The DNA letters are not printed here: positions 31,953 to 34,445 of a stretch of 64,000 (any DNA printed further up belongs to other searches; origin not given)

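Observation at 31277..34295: Single-polypeptide G6PD-6PGD fusion (zwf-gnd) immediately upstream of a ROK glucokinase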

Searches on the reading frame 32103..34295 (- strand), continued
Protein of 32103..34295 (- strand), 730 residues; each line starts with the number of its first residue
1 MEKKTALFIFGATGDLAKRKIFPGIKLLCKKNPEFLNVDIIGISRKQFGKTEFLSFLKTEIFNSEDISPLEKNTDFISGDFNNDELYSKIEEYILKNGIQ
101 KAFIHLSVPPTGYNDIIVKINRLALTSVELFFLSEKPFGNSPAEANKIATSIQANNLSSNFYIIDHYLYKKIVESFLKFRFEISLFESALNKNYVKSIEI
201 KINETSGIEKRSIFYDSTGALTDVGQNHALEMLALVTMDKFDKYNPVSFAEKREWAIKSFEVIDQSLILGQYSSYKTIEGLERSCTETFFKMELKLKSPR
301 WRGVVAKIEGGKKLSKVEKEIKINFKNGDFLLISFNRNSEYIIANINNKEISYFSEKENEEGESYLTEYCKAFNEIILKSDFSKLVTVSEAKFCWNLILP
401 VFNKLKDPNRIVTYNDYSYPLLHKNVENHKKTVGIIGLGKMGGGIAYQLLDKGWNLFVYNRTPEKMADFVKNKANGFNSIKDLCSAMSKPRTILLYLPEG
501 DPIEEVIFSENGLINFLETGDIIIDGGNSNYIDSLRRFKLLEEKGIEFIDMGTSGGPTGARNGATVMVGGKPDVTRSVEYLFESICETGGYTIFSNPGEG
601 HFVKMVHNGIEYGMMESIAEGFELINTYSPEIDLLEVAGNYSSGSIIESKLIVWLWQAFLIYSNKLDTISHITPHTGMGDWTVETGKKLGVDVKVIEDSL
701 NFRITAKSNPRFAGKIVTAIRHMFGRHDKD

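Call 28: fold_search(model_id=the predicted structure, library=pdb)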
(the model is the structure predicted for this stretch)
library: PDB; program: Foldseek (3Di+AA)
matches with E <= 10: 1795; with E <= 0.001: 668
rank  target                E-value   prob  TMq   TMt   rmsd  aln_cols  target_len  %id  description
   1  7e6h                  8.7e-33  1.00  0.51  0.75   4.2       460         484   25  glucose-6-phosphate dehydrogenase from Kluyveromyces lactis (released 2021-04-14)
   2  1dpg_A                6.5e-32  1.00  0.52  0.77   3.1       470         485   23  GLUCOSE 6-PHOSPHATE DEHYDROGENASE FROM LEUCONOSTOC MESENTEROIDES (released 1996-03-08)
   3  1h93                  9.0e-32  1.00  0.52  0.76   3.4       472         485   23  ACTIVE MUTANT (S215->C) OF GLUCOSE 6-PHOSPHATE DEHYDROGENASE FROM LEUCONOSTOC MESENTEROIDES (released 2001-05-03)
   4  1e77                  2.1e-31  1.00  0.51  0.75   3.9       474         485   23  COMPLEX OF ACTIVE MUTANT (Q365->C) OF GLUCOSE 6-PHOSPHATE DEHYDROGENASE FROM LEUCONOSTOC MESENTEROIDES WITH SUBSTRATE (released 2000-12-11)
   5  5aq1_A                5.4e-31  1.00  0.51  0.75   3.9       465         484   21  Trypanosoma cruzi Glucose-6-phosphate Dehydrogenase in complex with G6P and NADPH (released 2016-07-20)
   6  7zve_A                8.8e-31  1.00  0.51  0.73   3.6       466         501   22  K403 acetylated glucose-6-phosphate dehydrogenase (G6PD) (released 2023-08-23)
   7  5ukw                  9.8e-31  1.00  0.52  0.78   3.1       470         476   21  Crystal structure of human Glucose 6-phosphate Dehydrogenase mutant (A277C) complexed with G6P (released 2017-04-19)
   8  7sni_A                1.1e-30  1.00  0.52  0.76   3.2       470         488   21  Structure of G6PD-D200N tetramer bound to NADP+ and G6P (released 2022-07-13)
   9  7zhz_B                1.3e-30  1.00  0.50  0.69   4.8       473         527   21  Leishmania donovani Glucose 6-Phosphate Dehydrogenase mutant C138S complexed with G6P and NADP(H) (released 2022-12-14)
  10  7snh_A                1.8e-30  1.00  0.51  0.77   3.2       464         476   22  Structure of G6PD-D200N tetramer bound to NADP+ (released 2022-07-13)
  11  2dpg                  1.9e-30  1.00  0.51  0.75   3.9       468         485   23  COMPLEX OF INACTIVE MUTANT (H240->N) OF GLUCOSE 6-PHOSPHATE DEHYDROGENASE FROM LEUCONOSTOC MESENTEROIDES WITH NADP+ (released 1998-07-15)
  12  7zhz_A                2.1e-30  1.00  0.50  0.69   3.7       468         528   21  Leishmania donovani Glucose 6-Phosphate Dehydrogenase mutant C138S complexed with G6P and NADP(H) (released 2022-12-14)
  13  7zve_B                2.1e-30  1.00  0.51  0.73   4.1       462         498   22  K403 acetylated glucose-6-phosphate dehydrogenase (G6PD) (released 2023-08-23)
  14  7zve_C                2.1e-30  1.00  0.50  0.71   4.1       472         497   22  K403 acetylated glucose-6-phosphate dehydrogenase (G6PD) (released 2023-08-23)
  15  7uc2_A                2.2e-30  1.00  0.51  0.77   3.6       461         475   21  Structure of G6PD-D200N tetramer bound to NADP+ with no symmetry applied (released 2022-09-14)
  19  8i37_A                3.0e-30  1.00  0.51  0.85   3.1       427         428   23  Helicobacter pylori G6PDH (released 2024-07-24)
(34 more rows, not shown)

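Call 29: search_protein_representatives(protein=window:32103-34295:-)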
Query: 730 residues. Proteins with E-value up to 0.001 (for the whole library): 17834; up to 1e-10: 7203; up to 1e-30: 990. The best 150 are listed.
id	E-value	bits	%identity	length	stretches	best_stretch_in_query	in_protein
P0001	0.0e+00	1633.6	99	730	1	1-730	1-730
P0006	2.4e-141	488.8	41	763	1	7-728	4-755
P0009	3.5e-140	484.9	39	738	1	7-728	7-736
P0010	2.3e-138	478.9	40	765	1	6-727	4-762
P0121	4.4e-130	451.5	38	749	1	4-728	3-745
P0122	4.1e-127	441.7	42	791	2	426-728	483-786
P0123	8.2e-126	437.4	38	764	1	6-727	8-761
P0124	2.2e-116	406.2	38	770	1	5-728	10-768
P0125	3.1e-109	382.6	35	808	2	331-728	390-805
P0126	1.4e-107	377.2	38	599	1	169-727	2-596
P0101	2.3e-105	369.8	36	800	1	5-728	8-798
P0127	1.6e-101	357.1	37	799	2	430-729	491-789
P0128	2.4e-94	333.4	37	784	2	424-727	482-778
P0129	4.8e-86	305.9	39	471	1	296-728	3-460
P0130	1.5e-82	294.4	37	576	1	4-539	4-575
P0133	3.0e-75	270.3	40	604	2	5-328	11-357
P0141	2.2e-61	224.4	40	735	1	423-728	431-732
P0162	6.6e-53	196.4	34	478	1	431-727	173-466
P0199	1.9e-47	178.4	41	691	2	484-727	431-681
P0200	2.5e-47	178.0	39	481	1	430-727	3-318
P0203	7.2e-47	176.5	33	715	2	429-704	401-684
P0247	1.1e-43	166.0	36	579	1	430-728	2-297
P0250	1.8e-43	165.2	34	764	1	433-728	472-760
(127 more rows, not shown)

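Call 35: find_encoding_contigs(protein=P0003, flank=6000, max_places=1)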
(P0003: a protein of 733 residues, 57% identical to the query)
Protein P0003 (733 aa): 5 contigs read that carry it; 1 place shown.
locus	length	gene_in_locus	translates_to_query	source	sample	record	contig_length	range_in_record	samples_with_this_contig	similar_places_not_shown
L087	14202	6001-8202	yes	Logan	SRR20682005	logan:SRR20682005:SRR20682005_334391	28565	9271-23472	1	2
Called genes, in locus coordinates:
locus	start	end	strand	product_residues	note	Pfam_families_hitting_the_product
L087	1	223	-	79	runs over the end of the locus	-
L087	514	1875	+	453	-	PF02403:Seryl_tRNA_N, PF00587:tRNA-synt_2b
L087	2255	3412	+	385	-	PF00162:PGK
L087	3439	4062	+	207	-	-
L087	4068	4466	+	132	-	PF00075:RNase_H, PF13456:RVT_3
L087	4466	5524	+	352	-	-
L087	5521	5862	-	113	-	PF02482:Ribosomal_S30AE (weak)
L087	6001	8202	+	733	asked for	PF00479:G6PD_N, PF02781:G6PD_C, PF03446:NAD_binding_2, PF00393:6PGD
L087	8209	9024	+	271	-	PF00480:ROK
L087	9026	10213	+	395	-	PF17785:PUA_3, PF10672:Methyltrans_SAM, PF03602:Cons_hypoth95 (weak), PF13847:Methyltransf_31 (weak)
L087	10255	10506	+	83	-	-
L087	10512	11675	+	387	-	PF01636:APH (faint), PF01163:RIO1 (weak)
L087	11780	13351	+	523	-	PF00535:Glycos_transf_2, PF13641:Glyco_tranf_2_3, PF13506:Glyco_transf_21, PF13632:Glyco_trans_2_3, PF03552:Cellulose_synt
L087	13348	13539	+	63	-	-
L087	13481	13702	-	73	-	-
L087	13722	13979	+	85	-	-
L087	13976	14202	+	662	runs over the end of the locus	PF17652:Glyco_hydro81C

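Call 36: find_encoding_contigs(protein=P0006, flank=6000, max_places=1)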
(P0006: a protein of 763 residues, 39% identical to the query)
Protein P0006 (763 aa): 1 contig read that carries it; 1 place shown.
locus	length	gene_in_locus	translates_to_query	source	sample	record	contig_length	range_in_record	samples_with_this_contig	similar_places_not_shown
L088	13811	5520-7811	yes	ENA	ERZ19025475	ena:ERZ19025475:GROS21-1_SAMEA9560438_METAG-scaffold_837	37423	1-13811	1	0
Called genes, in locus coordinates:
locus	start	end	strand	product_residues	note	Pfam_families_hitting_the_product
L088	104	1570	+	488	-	PF00005:ABC_tran, PF02463:SMC_N (faint), PF13304:AAA_21 (faint), PF12848:ABC_tran_Xtn (weak), PF00005:ABC_tran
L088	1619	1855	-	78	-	PF13560:HTH_31, PF12844:HTH_19, PF01381:HTH_3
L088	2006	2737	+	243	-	PF01628:HrcA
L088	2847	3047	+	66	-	-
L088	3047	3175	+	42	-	-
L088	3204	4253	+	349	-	PF02661:Fic (weak)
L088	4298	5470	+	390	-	PF01555:N6_N4_Mtase (weak), PF01170:UPF0020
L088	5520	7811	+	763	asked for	PF00479:G6PD_N, PF02781:G6PD_C, PF03446:NAD_binding_2, PF00393:6PGD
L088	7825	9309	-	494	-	PF04294:VanW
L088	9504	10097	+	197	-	PF04542:Sigma70_r2 (weak), PF08281:Sigma70_r4_2, PF04545:Sigma70_r4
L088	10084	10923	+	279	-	PF00561:Abhydrolase_1, PF12146:Hydrolase_4 (weak), PF12697:Abhydrolase_6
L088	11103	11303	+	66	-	-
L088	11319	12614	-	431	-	PF00486:Trans_reg_C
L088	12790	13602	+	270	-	PF09992:NAGPA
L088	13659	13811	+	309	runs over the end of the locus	PF01368:DHH, PF02833:DHHA2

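Call 37: find_encoding_contigs(protein=P0010, flank=6000, max_places=1)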
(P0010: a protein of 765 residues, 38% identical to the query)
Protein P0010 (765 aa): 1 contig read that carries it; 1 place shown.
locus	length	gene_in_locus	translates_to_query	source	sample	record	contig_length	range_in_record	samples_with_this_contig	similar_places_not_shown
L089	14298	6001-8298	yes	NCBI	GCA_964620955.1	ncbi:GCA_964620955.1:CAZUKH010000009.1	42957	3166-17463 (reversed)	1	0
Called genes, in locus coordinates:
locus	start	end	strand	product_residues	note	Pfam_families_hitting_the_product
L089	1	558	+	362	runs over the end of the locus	PF01594:AI-2E_transport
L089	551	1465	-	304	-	-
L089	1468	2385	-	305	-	PF01145:Band_7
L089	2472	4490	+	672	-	PF01326:PPDK_N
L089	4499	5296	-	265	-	-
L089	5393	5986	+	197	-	PF00300:His_Phos_1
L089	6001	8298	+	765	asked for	PF00479:G6PD_N, PF03807:F420_oxidored (faint), PF02781:G6PD_C, PF01488:Shikimate_DH (faint), PF03446:NAD_binding_2, PF00393:6PGD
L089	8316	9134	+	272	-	PF00480:ROK, PF02685:Glucokinase (weak)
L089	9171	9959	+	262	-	-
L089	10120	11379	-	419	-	PF13173:AAA_14, PF13635:DUF4143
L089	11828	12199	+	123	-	PF12844:HTH_19, PF13413:HTH_25 (faint), PF13443:HTH_26 (weak), PF13560:HTH_31 (weak), PF01381:HTH_3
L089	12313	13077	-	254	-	-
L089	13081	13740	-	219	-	PF01725:Ham1p_like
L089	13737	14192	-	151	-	PF00293:NUDIX, PF14815:NUDIX_4 (weak)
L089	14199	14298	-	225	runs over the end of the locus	PF02245:Pur_DNA_glyco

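Call 38: find_encoding_contigs(protein=P0023, flank=6000, max_places=1)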
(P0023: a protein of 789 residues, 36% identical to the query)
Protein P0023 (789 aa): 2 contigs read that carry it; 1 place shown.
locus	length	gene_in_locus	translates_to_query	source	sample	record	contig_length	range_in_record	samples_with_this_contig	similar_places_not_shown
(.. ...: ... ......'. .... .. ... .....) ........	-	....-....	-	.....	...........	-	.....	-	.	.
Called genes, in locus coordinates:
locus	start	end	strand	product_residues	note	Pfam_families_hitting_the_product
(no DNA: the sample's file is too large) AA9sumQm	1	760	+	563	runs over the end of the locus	PF13620:CarboxypepD_reg (weak), PF13715:CarbopepD_reg_2 (faint)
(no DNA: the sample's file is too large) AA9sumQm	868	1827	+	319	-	PF00274:Glycolytic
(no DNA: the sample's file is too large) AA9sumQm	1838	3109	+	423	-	PF01566:Nramp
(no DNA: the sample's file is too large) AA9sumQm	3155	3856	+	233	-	PF02683:DsbD_TM, PF13386:DsbD_2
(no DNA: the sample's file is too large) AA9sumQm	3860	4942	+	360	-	PF00578:AhpC-TSA, PF08534:Redoxin, PF13905:Thioredoxin_8, PF17991:Thioredoxin_10, PF17996:CE2_N (weak)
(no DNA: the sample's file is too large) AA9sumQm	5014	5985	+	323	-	PF01380:SIS (weak), PF10432:bact-PGI_C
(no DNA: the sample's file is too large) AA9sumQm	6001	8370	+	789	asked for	PF00479:G6PD_N, PF02781:G6PD_C, PF02826:2-Hacid_dh_C (weak), PF03446:NAD_binding_2, PF00393:6PGD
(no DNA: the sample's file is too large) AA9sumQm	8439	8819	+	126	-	PF07681:DoxX, PF13564:DoxX_2 (weak)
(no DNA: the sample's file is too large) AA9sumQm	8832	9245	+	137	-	PF07884:VKOR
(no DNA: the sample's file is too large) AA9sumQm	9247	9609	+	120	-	-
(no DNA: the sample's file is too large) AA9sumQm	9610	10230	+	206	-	PF00881:Nitroreductase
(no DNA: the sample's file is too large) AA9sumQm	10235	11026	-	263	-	-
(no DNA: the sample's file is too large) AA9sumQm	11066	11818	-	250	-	PF22435:MRM3-like_sub_bind, PF00588:SpoU_methylase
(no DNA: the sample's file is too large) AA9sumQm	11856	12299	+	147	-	PF02590:SPOUT_MTase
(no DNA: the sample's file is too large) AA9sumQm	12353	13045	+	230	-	PF00075:RNase_H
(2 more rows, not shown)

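Call 39: find_encoding_contigs(protein=P0088, flank=6000, max_places=1)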
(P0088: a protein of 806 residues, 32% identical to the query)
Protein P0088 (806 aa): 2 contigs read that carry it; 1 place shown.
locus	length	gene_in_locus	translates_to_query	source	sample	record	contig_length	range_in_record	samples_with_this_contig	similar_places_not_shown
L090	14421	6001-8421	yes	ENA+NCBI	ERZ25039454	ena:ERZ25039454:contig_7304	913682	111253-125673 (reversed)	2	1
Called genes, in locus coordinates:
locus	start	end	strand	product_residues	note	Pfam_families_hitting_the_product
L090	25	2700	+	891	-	PF07517:SecA_DEAD, PF01043:SecA_PP_bind, PF21090:P-loop_SecA, PF07516:SecA_SW, PF02810:SEC-C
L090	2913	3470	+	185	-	PF04542:Sigma70_r2, PF07638:Sigma70_ECF (faint), PF08281:Sigma70_r4_2, PF04545:Sigma70_r4 (weak)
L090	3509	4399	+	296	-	PF18915:DUF5667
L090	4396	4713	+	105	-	PF01588:tRNA_bind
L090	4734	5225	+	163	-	PF00254:FKBP_C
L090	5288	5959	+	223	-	PF00072:Response_reg, PF00486:Trans_reg_C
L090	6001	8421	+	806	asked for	PF00479:G6PD_N, PF02781:G6PD_C, PF02826:2-Hacid_dh_C (faint), PF03446:NAD_binding_2, PF00393:6PGD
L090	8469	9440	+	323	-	PF10432:bact-PGI_C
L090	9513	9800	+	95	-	-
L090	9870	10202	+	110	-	-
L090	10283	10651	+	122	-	PF00072:Response_reg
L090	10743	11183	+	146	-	PF01161:PBP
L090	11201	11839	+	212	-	PF04542:Sigma70_r2, PF04545:Sigma70_r4, PF08281:Sigma70_r4_2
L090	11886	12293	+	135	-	-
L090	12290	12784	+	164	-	-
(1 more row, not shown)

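Call 52: find_encoding_contigs(protein=P0028, flank=8000, max_places=1)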
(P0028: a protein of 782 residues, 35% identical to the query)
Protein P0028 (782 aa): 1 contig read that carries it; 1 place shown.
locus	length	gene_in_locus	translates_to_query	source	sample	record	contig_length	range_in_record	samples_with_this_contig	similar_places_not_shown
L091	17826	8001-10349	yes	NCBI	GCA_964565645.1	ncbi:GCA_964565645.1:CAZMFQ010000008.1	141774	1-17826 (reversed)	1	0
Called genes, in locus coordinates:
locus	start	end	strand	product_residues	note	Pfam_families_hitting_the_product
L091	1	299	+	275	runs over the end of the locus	PF00528:BPD_transp_1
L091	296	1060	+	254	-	PF00005:ABC_tran, PF13304:AAA_21 (faint)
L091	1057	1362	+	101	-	PF03793:PASTA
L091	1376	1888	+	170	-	PF03243:MerB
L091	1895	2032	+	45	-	-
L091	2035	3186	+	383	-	PF06050:HGD-D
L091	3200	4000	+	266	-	-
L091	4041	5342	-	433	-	PF01676:Metalloenzyme, PF10143:PhosphMutase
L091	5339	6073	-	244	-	-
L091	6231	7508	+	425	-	PF02403:Seryl_tRNA_N, PF00587:tRNA-synt_2b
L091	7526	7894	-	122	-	PF00989:PAS (weak), PF13188:PAS_8 (weak)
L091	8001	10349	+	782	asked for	PF00479:G6PD_N, PF02781:G6PD_C, PF03446:NAD_binding_2, PF00393:6PGD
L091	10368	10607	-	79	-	-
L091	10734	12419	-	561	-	PF23381:Beta-prop_IFT122_1st (faint), PF13620:CarboxypepD_reg (faint), PF08308:PEGA (faint), PF08450:SGL (faint), PF21959:DUF6923 (faint), PF10282:Lactonase (faint), PF21783:YNCE (faint), PF25174:Beta-prop_THOC3 (faint)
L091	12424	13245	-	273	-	PF00106:adh_short, PF08659:KR, PF23441:SDR, PF13561:adh_short_C2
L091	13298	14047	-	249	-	PF04402:SIMPL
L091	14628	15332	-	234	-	PF03793:PASTA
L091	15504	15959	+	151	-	PF00383:dCMP_cyt_deam_1, PF14437:MafB19-deam, PF14439:Bd3614-deam (weak)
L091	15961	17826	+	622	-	?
